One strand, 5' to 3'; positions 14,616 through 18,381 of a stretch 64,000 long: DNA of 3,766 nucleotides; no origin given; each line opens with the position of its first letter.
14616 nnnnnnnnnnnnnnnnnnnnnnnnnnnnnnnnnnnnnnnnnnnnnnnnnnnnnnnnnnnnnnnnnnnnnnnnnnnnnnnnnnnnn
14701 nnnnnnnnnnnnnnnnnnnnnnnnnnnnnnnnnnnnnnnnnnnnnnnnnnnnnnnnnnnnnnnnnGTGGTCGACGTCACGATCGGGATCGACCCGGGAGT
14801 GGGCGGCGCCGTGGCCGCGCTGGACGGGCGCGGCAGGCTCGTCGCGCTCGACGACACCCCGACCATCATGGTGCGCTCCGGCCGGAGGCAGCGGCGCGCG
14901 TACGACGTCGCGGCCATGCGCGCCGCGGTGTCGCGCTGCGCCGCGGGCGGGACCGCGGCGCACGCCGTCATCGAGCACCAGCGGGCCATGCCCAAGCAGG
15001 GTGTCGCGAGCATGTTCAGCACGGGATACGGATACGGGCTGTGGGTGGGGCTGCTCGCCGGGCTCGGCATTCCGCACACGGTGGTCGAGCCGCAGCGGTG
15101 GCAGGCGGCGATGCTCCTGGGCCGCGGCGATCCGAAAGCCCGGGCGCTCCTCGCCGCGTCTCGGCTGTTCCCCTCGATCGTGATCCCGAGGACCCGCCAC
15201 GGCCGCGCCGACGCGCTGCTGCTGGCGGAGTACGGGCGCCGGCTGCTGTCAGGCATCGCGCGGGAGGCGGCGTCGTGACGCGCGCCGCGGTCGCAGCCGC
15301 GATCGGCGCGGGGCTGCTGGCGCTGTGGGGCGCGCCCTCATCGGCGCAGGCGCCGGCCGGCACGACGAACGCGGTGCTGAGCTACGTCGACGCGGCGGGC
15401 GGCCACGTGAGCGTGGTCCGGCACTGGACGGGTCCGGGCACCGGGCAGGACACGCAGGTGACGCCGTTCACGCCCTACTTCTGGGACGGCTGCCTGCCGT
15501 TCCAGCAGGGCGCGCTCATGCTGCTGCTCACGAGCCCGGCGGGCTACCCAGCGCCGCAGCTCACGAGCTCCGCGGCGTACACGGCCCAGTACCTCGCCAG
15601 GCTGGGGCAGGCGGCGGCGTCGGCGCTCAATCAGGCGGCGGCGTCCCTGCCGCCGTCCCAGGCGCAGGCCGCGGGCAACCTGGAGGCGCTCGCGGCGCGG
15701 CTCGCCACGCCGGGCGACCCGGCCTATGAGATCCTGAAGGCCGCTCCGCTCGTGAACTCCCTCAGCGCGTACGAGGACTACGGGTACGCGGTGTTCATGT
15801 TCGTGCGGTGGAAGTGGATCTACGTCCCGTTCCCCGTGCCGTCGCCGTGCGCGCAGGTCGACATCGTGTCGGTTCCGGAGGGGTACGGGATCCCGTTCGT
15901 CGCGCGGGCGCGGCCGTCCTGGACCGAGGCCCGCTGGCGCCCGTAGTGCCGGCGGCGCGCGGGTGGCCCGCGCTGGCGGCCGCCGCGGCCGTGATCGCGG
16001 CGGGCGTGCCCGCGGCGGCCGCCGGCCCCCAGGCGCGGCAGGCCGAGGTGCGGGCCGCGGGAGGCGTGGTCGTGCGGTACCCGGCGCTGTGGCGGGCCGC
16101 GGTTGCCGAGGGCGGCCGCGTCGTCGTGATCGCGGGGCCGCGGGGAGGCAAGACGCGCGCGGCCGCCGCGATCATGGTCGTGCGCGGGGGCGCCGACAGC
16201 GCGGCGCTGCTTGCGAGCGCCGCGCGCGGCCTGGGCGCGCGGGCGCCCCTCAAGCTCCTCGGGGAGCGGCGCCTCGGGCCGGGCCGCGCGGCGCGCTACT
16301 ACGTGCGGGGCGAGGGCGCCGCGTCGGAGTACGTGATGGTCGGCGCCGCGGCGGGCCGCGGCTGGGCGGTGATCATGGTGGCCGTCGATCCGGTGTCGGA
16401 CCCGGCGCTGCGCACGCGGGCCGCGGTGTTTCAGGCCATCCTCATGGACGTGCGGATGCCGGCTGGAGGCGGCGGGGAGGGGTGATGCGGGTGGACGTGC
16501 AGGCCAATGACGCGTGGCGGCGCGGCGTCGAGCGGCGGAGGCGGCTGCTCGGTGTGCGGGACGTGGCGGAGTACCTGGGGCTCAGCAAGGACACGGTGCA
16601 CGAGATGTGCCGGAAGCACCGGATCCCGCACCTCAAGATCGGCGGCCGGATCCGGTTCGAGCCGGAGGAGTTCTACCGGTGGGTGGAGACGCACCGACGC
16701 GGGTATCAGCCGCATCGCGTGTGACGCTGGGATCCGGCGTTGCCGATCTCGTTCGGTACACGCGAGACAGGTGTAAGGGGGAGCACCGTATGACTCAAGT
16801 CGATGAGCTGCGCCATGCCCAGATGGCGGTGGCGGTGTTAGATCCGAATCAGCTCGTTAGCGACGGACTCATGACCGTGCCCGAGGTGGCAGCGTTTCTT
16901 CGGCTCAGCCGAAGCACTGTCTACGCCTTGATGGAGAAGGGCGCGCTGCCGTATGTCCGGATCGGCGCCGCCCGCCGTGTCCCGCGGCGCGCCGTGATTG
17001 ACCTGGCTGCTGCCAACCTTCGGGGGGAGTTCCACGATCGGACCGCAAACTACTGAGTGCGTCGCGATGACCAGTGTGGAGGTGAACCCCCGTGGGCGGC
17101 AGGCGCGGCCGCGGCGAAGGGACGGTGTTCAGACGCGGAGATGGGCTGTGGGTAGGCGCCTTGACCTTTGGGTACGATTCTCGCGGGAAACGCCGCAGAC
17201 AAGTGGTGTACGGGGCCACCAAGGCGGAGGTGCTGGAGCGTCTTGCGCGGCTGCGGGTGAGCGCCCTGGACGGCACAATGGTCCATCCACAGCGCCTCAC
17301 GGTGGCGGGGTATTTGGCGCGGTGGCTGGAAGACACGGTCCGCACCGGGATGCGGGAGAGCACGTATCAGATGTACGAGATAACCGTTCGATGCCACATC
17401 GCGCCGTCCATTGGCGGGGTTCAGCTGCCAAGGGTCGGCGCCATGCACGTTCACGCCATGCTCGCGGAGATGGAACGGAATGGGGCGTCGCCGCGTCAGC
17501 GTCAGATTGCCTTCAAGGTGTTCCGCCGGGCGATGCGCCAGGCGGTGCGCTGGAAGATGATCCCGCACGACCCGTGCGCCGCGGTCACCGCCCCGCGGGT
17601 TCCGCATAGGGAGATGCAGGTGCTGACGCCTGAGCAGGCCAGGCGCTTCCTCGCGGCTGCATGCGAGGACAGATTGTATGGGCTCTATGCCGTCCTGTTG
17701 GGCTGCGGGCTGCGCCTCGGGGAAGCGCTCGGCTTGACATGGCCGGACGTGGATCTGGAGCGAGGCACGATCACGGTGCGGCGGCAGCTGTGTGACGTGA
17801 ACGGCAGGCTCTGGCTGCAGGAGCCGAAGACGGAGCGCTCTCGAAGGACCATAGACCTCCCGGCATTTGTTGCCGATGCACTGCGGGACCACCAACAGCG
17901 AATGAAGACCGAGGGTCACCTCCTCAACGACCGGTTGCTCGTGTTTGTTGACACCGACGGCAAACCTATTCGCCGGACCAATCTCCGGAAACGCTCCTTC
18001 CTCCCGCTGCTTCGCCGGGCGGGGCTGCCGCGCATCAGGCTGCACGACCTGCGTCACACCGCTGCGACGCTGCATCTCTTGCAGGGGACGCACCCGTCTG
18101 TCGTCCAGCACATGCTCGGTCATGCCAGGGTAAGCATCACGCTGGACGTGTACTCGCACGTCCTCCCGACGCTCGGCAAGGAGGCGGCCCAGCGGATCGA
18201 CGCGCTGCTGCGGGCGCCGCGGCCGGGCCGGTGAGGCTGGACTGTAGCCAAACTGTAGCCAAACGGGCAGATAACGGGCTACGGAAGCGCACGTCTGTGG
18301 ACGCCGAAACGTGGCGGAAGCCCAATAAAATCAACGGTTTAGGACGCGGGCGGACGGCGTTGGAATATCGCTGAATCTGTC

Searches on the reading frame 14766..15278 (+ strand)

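Call 18: search_protein_families(library=pfam, proteins=[window:14766-15278:+], max_evalue=1)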
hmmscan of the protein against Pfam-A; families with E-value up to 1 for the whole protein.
window:14766-15278:+ (170 aa): 3 families
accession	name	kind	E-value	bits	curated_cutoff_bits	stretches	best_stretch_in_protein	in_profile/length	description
PF04312.18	DUF460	-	0.011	15.9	28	1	4-30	32-58/135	Protein of unknown function (DUF460)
PF01819.22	Levi_coat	-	0.015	15.7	25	1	3-68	16-84/132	Levivirus coat protein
PF14463.11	E1-N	-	0.07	13.6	27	1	12-80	73-139/151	E1 N-terminal domain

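Call 73: search_protein_families(library=padloc, proteins=[window:14766-15278:+], max_evalue=0.01)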
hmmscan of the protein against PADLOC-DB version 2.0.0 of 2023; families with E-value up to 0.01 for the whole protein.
window:14766-15278:+ (170 aa): 0 families

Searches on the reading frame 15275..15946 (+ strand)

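Call 18: search_protein_families(library=pfam, proteins=[window:15275-15946:+], max_evalue=1)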
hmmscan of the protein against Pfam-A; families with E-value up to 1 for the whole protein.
window:15275-15946:+ (223 aa): 1 family
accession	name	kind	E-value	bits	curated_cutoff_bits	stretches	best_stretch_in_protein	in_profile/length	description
PF07017.17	PagP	-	0.16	11.9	24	1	169-197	91-119/144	Antimicrobial peptide resistance and lipid A acylation protein PagP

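Call 73: search_protein_families(library=padloc, proteins=[window:15275-15946:+], max_evalue=0.01)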
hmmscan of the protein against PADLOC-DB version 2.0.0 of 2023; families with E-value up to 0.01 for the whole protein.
window:15275-15946:+ (223 aa): 0 families

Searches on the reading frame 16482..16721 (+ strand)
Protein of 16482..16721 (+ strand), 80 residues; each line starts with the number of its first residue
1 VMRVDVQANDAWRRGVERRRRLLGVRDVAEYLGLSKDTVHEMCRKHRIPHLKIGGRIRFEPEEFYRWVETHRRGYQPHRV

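Call 80: search_protein_families(library=pfam, proteins=[window:16482-16721:+], max_evalue=0.1)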
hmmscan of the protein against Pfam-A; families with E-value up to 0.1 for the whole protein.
window:16482-16721:+ (80 aa): 8 families
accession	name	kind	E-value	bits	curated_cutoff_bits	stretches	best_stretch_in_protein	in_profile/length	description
PF12728.13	HTH_17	-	1.3e-15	57.8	27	1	22-71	1-50/51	Helix-turn-helix domain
PF09339.16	HTH_IclR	-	0.0018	18.4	22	1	18-44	14-40/52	IclR helix-turn-helix domain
PF21531.3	Rv2175c_wHTH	-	0.0073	16.7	27.1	1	21-48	14-41/57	DNA-binding protein Rv2175c, wHTH domain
PF13542.12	HTH_Tnp_ISL3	-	0.0084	16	27.4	1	25-45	29-49/51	Helix-turn-helix domain of transposase family ISL3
PF04967.18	HTH_10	-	0.021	15.1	23.1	1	23-45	24-46/53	HTH DNA binding domain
PF02042.20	RWP-RK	-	0.037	14.4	29.3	1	25-49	15-39/49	RWP-RK domain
PF13384.12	HTH_23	-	0.064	13.5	24.6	0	18-40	13-35/50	Homeodomain-like domain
PF09035.16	Tn916-Xis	-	0.077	13.6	22.9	1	23-70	16-65/69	Excisionase from transposon Tn916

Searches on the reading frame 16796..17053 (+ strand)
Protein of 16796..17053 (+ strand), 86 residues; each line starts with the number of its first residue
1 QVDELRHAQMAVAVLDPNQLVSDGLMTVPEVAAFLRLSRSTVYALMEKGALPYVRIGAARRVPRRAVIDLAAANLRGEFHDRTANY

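Call 80: search_protein_families(library=pfam, proteins=[window:16796-17053:+], max_evalue=0.1)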
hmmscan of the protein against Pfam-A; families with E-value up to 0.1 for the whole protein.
window:16796-17053:+ (86 aa): 9 families
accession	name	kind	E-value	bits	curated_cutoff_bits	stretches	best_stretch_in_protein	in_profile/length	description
PF12728.13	HTH_17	-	1.1e-13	51.6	27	1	25-73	1-49/51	Helix-turn-helix domain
PF13551.12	HTH_29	-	0.00062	20.2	28.1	1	20-44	7-31/64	Winged helix-turn helix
PF13384.12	HTH_23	-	0.00063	19.9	24.6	1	20-44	13-36/50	Homeodomain-like domain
PF05930.18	Phage_AlpA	-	0.00098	19.4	21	1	26-52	4-30/51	Prophage CP4-57 regulatory protein (AlpA)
PF21531.3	Rv2175c_wHTH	-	0.005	17.2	27.1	1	25-64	15-54/57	DNA-binding protein Rv2175c, wHTH domain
PF13518.12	HTH_28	-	0.016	15.7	25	1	20-45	8-32/52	Helix-turn-helix domain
PF13309.12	HTH_22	-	0.029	14.8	29.6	1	27-44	43-60/63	HTH domain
PF02796.21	HTH_7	-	0.055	14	23.8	1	19-43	16-39/45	Helix-turn-helix domain of resolvase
PF13404.12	HTH_AsnC-type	-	0.083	13.2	27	0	19-44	11-36/42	AsnC-type helix-turn-helix domain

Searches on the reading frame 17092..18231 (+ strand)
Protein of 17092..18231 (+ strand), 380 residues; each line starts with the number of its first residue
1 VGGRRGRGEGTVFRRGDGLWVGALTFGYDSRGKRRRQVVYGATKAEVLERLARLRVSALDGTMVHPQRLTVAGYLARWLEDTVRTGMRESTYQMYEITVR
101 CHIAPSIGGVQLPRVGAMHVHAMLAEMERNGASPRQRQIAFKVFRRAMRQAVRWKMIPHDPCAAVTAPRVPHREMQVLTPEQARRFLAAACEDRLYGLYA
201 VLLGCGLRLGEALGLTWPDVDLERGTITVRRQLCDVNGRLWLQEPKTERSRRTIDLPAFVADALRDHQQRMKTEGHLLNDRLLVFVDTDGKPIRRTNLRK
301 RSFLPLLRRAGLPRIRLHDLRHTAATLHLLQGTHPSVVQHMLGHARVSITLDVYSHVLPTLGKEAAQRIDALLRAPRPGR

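Call 80: search_protein_families(library=pfam, proteins=[window:17092-18231:+], max_evalue=0.1)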
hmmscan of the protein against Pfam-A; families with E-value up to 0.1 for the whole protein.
window:17092-18231:+ (380 aa): 3 families
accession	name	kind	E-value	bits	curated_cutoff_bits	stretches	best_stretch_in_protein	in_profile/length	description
PF00589.27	Phage_integrase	-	4e-25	89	27.1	1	177-358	2-169/172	Phage integrase family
PF14659.12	Phage_int_SAM_3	-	1.4e-05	25.6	22.6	1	71-112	2-42/58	Phage integrase, N-terminal SAM-like domain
PF22022.2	Phage_int_M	-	0.00065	20.3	27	1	77-153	7-85/96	Phage integrase central domain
